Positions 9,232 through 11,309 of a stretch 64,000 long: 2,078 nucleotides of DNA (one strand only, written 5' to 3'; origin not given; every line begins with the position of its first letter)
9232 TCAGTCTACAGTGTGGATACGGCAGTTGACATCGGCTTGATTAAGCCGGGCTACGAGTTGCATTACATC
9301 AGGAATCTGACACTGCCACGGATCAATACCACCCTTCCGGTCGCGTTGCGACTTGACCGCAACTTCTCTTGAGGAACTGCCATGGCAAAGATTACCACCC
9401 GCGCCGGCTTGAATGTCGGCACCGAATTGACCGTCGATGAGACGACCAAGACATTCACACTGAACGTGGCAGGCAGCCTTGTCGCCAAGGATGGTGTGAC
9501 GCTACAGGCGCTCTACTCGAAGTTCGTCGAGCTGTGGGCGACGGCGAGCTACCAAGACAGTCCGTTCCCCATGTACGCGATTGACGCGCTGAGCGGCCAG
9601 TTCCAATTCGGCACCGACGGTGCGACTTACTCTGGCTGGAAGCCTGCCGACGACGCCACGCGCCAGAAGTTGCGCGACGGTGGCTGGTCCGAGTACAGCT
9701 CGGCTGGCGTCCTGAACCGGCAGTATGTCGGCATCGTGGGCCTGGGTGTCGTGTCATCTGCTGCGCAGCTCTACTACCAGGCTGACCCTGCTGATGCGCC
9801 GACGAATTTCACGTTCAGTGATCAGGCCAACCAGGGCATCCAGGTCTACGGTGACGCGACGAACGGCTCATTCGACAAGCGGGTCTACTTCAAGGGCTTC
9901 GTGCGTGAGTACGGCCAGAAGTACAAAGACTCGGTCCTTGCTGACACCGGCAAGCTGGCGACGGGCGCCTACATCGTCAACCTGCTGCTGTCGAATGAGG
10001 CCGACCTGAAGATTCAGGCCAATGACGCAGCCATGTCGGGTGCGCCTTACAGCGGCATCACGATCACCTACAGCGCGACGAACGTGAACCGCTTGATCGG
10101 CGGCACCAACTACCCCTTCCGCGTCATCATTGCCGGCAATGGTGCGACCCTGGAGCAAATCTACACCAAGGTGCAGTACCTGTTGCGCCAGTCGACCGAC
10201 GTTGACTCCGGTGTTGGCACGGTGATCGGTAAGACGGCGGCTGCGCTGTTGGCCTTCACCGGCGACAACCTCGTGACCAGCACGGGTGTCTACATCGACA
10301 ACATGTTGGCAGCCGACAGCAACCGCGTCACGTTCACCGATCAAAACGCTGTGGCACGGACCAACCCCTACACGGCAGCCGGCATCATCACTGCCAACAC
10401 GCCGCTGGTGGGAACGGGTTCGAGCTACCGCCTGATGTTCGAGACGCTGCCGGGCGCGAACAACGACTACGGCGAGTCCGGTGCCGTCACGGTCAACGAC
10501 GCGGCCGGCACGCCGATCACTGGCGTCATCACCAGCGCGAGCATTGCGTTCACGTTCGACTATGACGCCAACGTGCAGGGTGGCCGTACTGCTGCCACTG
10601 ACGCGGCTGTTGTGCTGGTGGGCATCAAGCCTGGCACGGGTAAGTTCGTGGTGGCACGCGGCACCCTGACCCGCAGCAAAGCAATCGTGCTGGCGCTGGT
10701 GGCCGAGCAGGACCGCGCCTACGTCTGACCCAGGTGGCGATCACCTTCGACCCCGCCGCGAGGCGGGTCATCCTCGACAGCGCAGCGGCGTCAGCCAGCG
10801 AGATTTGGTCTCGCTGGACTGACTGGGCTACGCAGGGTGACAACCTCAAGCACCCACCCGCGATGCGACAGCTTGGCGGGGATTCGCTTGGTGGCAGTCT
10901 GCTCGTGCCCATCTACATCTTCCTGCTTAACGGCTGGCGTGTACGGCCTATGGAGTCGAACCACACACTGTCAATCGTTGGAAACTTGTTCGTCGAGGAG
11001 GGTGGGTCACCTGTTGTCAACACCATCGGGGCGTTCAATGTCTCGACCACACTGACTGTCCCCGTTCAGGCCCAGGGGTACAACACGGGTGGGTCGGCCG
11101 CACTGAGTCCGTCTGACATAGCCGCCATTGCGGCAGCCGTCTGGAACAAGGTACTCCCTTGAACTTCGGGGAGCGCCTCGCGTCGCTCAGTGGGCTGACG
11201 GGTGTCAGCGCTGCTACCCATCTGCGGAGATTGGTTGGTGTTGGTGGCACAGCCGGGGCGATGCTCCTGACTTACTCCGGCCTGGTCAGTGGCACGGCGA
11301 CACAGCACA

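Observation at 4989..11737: Nine-gene, 6.7-kb putative virion-appendage module wedged between terminase and portal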

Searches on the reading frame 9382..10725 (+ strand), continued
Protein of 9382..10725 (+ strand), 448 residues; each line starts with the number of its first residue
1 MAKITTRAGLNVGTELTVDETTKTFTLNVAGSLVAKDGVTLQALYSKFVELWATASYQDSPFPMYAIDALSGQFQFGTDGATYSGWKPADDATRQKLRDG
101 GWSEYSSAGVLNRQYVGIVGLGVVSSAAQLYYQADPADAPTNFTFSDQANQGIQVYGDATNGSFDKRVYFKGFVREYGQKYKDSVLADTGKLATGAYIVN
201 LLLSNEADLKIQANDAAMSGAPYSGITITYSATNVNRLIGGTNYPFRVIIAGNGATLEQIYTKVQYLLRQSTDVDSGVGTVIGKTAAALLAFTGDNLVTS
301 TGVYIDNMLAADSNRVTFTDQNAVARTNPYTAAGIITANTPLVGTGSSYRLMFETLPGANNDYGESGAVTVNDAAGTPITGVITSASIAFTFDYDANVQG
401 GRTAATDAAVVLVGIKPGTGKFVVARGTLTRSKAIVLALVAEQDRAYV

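Call 66: search_protein_families(library=pfam, alignment_id=A2, max_evalue=0.0001)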
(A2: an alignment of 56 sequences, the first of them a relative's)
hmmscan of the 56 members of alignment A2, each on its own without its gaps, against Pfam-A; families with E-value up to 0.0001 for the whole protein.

A. member 1, L003:682-2610:+ (643 aa): 2 families
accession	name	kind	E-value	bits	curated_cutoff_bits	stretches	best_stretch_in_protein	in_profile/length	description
PF20454.4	GpA_nuclease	-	1.4e-66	225.2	22.5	1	299-593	1-294/294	Terminase large subunit gpA, endonuclease domain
PF05876.18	GpA_ATPase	-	3.8e-52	177.8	25.6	1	43-288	2-247/247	Phage terminase large subunit gpA, ATPase domain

B. families by the number of members that match (of 56 scanned): 34 families (the first 25 are shown)
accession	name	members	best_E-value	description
PF05876.18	GpA_ATPase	5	4.3e-83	Phage terminase large subunit gpA, ATPase domain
PF03237.21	Terminase_6N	5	2.1e-23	Terminase large subunit, T4likevirus-type, N-terminal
PF05136.18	Phage_portal_2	4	1.1e-108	Phage portal protein, lambda family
PF06074.18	Portal_Mu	4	1.3e-100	Portal protein of Mu bacteriophage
PF04860.17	Phage_portal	4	6e-42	Phage portal protein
PF17289.8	Terminase_6C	4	2.6e-16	Terminase RNaseH-like domain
PF20454.4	GpA_nuclease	3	5e-82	Terminase large subunit gpA, endonuclease domain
PF07230.16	Portal_T4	2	1.3e-151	Bacteriophage T4-like portal protein (Gp20)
PF13252.12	Phage_capsid_3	2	1.9e-36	Phage capsid protein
PF04466.19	Terminase_3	2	1.2e-13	Phage terminase large subunit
PF23899.1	SU10_portal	1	4.9e-101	Phage SU10 portal protein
PF17236.8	SU10_MCP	1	5e-76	SU10 major capsid protein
PF20155.4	TMP_3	1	2.4e-62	Tape measure protein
PF14311.12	DUF4379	1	5.3e-31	Probable Treble clef zinc finger domain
PF01555.25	N6_N4_Mtase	1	7.2e-29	DNA methylase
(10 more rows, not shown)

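Call 68: search_protein_families(library=pfam, alignment_id=A3, max_evalue=0.0001)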
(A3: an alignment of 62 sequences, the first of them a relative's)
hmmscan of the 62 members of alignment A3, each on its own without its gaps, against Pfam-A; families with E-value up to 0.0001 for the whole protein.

A. member 1, L003:9998-10915:+ (306 aa): 2 families
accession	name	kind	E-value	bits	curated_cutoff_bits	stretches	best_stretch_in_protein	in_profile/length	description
PF01343.23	Peptidase_S49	-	7.2e-26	91.4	24.9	1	155-292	4-140/154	Peptidase family S49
PF25145.1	NfeD1b_N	-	1.8e-06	28.1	40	1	118-202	22-104/189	NfeD1b, N-terminal domain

B. families by the number of members that match (of 62 scanned): 32 families (the first 25 are shown)
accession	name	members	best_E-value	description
PF01343.23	Peptidase_S49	5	4.7e-33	Peptidase family S49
PF23899.1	SU10_portal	3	3.1e-129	Phage SU10 portal protein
PF25209.1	Phage_capsid_4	3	3.9e-55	Phage capsid protein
PF03864.22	Phage_cap_E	3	2e-40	Phage major capsid protein E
PF25145.1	NfeD1b_N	3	1.8e-06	NfeD1b, N-terminal domain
PF04586.22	Peptidase_S78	3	1.8e-06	Caudovirus prohead serine protease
PF07068.17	Gp23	2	7.9e-142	Major capsid protein Gp23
PF16510.12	P22_portal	2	1.6e-112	Phage P22-like portal protein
PF25623.1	T4_CASP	2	6.6e-38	T4-phage like capsid assembly scaffolding protein family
PF04233.19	Phage_Mu_F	2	5.6e-18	Phage Mu protein F like protein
PF02867.20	Ribonuc_red_lgC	1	1.6e-113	Ribonucleotide reductase, barrel domain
PF00268.27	Ribonuc_red_sm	1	5.1e-65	Ribonucleotide reductase, small chain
PF05065.19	Phage_capsid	1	2.4e-43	Phage capsid family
PF06067.16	DUF932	1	3e-42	Domain of unknown function (DUF932)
PF04095.22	NAPRTase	1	4.5e-35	Nicotinate phosphoribosyltransferase (NAPRTase) family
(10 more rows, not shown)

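Call 95: search_protein_families(library=pfam, proteins=[L013:9-2000:+, L013:2503-4251:+, L013:4699-6468:+, L013:6480-7217:+, L039:12215-13147:+, L070:12233-13156:+, L049:2155-4089:+, L049:12041-14407:+, L049:14771-16330:+, L049:16373-17620:+], max_evalue=0.001)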
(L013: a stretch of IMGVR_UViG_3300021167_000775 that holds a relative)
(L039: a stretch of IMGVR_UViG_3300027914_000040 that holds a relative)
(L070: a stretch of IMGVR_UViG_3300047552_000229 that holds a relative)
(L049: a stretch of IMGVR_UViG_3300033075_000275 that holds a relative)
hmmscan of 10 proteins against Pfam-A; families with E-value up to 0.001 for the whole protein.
L013:9-2000:+ (664 aa): 1 family
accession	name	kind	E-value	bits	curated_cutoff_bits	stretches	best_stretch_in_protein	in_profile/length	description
PF20155.4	TMP_3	-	2.4e-62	210.5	41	1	2-192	1-191/192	Tape measure protein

L013:2503-4251:+ (583 aa): 0 families

L013:4699-6468:+ (590 aa): 0 families

L013:6480-7217:+ (246 aa): 0 families

L039:12215-13147:+ (311 aa): 0 families

L070:12233-13156:+ (308 aa): 0 families

L049:2155-4089:+ (645 aa): 2 families
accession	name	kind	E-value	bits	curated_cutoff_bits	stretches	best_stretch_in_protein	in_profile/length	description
PF02867.20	Ribonuc_red_lgC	-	1.2e-11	44.4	23.9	1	296-364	181-259/523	Ribonucleotide reductase, barrel domain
PF21995.1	RNR-II_ins_dom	-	6.3e-07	30.1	27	1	145-201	38-100/107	B12-dependent ribonucleotide reductase, insertion domain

L049:12041-14407:+ (789 aa): 0 families

L049:14771-16330:+ (520 aa): 1 family
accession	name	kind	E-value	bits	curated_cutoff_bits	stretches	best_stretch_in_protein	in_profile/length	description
PF04860.17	Phage_portal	-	3.9e-31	108.9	39.1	1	144-462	26-320/321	Phage portal protein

L049:16373-17620:+ (416 aa): 1 family
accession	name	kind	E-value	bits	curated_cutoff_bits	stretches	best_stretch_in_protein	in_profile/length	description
PF04586.22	Peptidase_S78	-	4.3e-06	27.4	21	1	105-166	93-153/165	Caudovirus prohead serine protease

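Call 98: search_protein_families(library=pfam, proteins=[L003:5163-7733:+, L014:7256-9823:+, L028:7399-9981:+, L048:7397-9988:+, L022:6499-9987:+, L034:3088-6606:+, L015:8544-9983:+, L013:8227-9825:+, L046:8205-9986:+, L018:7176-9968:+], max_evalue=0.01)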
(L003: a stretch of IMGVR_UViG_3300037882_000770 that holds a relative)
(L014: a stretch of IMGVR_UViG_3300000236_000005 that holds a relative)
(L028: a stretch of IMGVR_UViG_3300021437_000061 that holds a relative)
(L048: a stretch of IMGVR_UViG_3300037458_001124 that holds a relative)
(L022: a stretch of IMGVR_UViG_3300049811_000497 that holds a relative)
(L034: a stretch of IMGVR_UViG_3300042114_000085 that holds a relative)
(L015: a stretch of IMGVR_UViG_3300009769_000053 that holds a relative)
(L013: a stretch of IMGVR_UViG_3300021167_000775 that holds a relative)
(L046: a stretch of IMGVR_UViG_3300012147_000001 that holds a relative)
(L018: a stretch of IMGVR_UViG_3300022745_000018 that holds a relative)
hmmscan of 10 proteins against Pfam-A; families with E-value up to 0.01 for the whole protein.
L003:5163-7733:+ (857 aa): 0 families

L014:7256-9823:+ (856 aa): 0 families

L028:7399-9981:+ (861 aa): 0 families

L048:7397-9988:+ (864 aa): 0 families

L022:6499-9987:+ (1163 aa): 0 families

L034:3088-6606:+ (1173 aa): 0 families

L015:8544-9983:+ (480 aa): 0 families

L013:8227-9825:+ (533 aa): 0 families

L046:8205-9986:+ (594 aa): 0 families

L018:7176-9968:+ (931 aa): 0 families

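Call 99: search_protein_families(library=phrogs, proteins=[L003:5163-7733:+, L014:7256-9823:+, L028:7399-9981:+, L048:7397-9988:+, L022:6499-9987:+, L034:3088-6606:+, L015:8544-9983:+, L013:8227-9825:+, L046:8205-9986:+, L018:7176-9968:+], max_evalue=0.001)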
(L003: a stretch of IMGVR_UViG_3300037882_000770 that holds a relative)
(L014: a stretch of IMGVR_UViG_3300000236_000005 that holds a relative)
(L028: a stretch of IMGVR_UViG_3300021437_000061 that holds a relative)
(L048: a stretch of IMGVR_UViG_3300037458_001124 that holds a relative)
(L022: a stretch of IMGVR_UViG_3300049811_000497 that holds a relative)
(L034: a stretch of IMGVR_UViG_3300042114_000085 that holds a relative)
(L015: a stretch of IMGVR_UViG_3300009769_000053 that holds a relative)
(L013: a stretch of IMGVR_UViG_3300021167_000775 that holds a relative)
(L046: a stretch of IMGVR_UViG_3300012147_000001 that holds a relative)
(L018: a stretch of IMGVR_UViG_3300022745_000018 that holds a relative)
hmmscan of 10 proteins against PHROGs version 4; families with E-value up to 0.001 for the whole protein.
L003:5163-7733:+ (857 aa): 0 families

L014:7256-9823:+ (856 aa): 0 families

L028:7399-9981:+ (861 aa): 0 families

L048:7397-9988:+ (864 aa): 0 families

L022:6499-9987:+ (1163 aa): 0 families

L034:3088-6606:+ (1173 aa): 0 families

L015:8544-9983:+ (480 aa): 0 families

L013:8227-9825:+ (533 aa): 0 families

L046:8205-9986:+ (594 aa): 0 families

L018:7176-9968:+ (931 aa): 0 families

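Call 102: find_related_loci(query=window:9382-10725:+, collection=genome_contigs, flank=10000)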
Query window:9382-10725:+ (448 aa) in genome_contigs; peptide patterns used: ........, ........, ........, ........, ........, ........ (x = any residue, [..] = any of these).
71 stretches matched a pattern; 10 encode a relative of the query (tblastn E <= 1e-3); 10 distinct loci.
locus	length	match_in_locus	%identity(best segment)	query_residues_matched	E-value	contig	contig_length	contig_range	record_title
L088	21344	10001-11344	79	1-448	0e+0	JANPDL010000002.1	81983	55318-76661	MAG: Hyphomicrobiales bacterium isolate VAR_78_metabat_37 VAR_78_k141_3003429, whole genome shotgun sequence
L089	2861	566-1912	67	1-447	0e+0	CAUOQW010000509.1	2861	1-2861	MAG: uncultured Cellvibrio sp. isolate m01-metabat.7 genome assembly, contig: m01-c2461, whole genome shotgun sequence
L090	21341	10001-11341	65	1-448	0e+0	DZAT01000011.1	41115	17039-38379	MAG TPA_asm: Thiomicrospira cyclica isolate SulCav_PC08_66_46_37 SulCav_PC08-66_451_length_41115_cov_13.374208, whole ge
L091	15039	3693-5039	64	1-447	0e+0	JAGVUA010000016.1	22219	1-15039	MAG: Betaproteobacteria bacterium isolate WAS_Bin_15 WAS_Bin_15_scaffold_925, whole genome shotgun sequence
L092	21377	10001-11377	64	1-448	0e+0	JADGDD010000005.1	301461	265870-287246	MAG: Planctomycetota bacterium isolate BB1 NODE_5_length_301461_cov_8.466591, whole genome shotgun sequence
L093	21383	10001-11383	62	1-447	0e+0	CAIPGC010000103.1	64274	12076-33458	MAG: uncultured beta proteobacterium isolate KTt_bin-0340 genome assembly, contig: bin-0340:103/332, whole genome shotgu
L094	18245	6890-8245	69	1-447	0e+0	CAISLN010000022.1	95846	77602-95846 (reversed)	MAG: uncultured beta proteobacterium isolate Day6-2_bin-221 genome assembly, contig: bin-221:022/132, whole genome shotg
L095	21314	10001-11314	46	13-448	6e-108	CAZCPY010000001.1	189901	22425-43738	MAG TPA_asm: uncultured Rhodobacterales bacterium isolate binchicken_co319_30 genome assembly, contig: NODE_89_length_18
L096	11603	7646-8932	52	14-448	2e-131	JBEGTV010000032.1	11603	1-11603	MAG: Deinococcota bacterium isolate redbuttecreek_2019_sw_WHONDRS-S19S_0029_A_bin.8 scaffold_0000509, whole genome shotg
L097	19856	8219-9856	56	1-448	1e-82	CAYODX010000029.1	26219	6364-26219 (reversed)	MAG TPA_asm: uncultured Terricaulis sp. isolate binchicken_co130_107 genome assembly, contig: NODE_1953_length_26219_cov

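Call 107: get_annotated_region(hit=H31, flank=9000)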
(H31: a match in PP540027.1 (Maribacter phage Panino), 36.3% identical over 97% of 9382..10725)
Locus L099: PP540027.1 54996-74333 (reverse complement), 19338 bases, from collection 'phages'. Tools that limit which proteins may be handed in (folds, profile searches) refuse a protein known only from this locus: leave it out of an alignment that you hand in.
description: Maribacter phage Panino, complete genome.
organism: Maribacter phage Panino (NCBI taxid 3135610)
taxonomy: Viruses; Duplodnaviria; Heunggongvirae; Uroviricota; Caudoviricetes
host: Maribacter halichondriae; source: Halichondria panicea sponge tissue; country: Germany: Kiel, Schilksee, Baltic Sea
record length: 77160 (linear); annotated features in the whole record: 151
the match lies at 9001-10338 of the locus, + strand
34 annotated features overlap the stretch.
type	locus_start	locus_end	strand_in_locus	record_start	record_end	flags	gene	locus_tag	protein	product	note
CDS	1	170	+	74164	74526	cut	-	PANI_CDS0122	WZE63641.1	GTP-binding domain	-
CDS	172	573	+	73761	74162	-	-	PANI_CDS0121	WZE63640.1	virion structural protein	head and packaging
CDS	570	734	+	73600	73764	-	-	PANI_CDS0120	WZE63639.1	hypothetical protein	-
CDS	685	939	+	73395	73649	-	-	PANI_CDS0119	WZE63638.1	hypothetical protein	-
CDS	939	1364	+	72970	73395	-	-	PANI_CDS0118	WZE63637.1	hypothetical protein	-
CDS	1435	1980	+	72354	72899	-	-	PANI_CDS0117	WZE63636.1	exonuclease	RNA and nucleotide metabolism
CDS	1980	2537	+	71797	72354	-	-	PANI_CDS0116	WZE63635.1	integrase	integration and excision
CDS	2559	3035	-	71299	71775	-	-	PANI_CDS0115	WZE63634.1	hypothetical protein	-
CDS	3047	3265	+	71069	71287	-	-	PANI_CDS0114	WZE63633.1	hypothetical protein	-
CDS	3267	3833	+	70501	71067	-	-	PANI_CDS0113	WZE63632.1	minor coat protein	head and packaging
CDS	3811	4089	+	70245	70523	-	-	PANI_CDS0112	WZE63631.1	hypothetical protein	-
CDS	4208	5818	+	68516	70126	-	-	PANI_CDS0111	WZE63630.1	chaperonin groEL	-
CDS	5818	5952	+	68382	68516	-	-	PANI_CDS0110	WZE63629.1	hypothetical protein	-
CDS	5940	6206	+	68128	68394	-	-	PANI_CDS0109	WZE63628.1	hypothetical protein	-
CDS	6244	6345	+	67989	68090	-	-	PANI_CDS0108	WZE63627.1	hypothetical protein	-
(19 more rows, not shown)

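Call 108: search_protein_families(library=pfam, proteins=[L014:884-1444:+, L014:1838-3322:+, L014:3445-4665:+, L014:5201-6532:+, L014:6539-7144:+, L014:12668-13357:+, L014:13357-14076:+, L014:14079-14546:+, L014:14546-16171:+, L014:16297-16824:+], max_evalue=0.001)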
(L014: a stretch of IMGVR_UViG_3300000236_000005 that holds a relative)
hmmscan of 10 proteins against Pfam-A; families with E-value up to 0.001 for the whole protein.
L014:884-1444:+ (187 aa): 0 families

L014:1838-3322:+ (495 aa): 1 family
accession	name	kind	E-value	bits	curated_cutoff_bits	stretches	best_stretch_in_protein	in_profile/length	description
PF22530.2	Terminase-T7_RNaseH-like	-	7.7e-11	42.7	27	1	340-437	1-98/108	Terminase Bacteriophage T7, Ribonuclease H-like domain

L014:3445-4665:+ (407 aa): 1 family
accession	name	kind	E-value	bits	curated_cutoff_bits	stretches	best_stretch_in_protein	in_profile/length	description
PF04860.17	Phage_portal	-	6e-42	144.4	39.1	1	9-330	5-319/321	Phage portal protein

L014:5201-6532:+ (444 aa): 1 family
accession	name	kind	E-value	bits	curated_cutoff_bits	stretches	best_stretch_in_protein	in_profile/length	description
PF05065.19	Phage_capsid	-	4.4e-20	72.7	24.2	1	154-438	1-278/280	Phage capsid family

L014:6539-7144:+ (202 aa): 0 families

L014:12668-13357:+ (230 aa): 0 families

L014:13357-14076:+ (240 aa): 0 families

L014:14079-14546:+ (156 aa): 0 families

L014:14546-16171:+ (542 aa): 0 families

L014:16297-16824:+ (176 aa): 0 families

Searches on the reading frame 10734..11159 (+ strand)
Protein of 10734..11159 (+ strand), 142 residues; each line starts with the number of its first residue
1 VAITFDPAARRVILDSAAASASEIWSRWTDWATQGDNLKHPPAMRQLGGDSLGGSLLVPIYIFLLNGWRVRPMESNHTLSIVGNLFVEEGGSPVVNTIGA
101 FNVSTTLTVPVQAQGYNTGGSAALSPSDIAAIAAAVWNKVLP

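Call 4: search_protein_families(library=pfam, proteins=[window:10734-11159:+], max_evalue=0.1)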
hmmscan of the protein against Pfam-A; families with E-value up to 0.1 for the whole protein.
window:10734-11159:+ (142 aa): 0 families

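Call 5: search_protein_families(library=phrogs, proteins=[window:10734-11159:+], max_evalue=0.01)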
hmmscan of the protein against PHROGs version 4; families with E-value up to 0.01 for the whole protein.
window:10734-11159:+ (142 aa): 0 families

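Call 34: search_solved_structures(query=window:10734-11159:+, max_evalue=1)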
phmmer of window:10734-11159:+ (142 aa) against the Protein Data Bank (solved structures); distinct sequences matched with E-value up to 1: 0.

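Call 49: search_protein_families(library=phrogs, proteins=[window:10734-11159:+], max_evalue=10)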
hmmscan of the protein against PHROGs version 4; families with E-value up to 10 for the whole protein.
window:10734-11159:+ (142 aa): 0 families
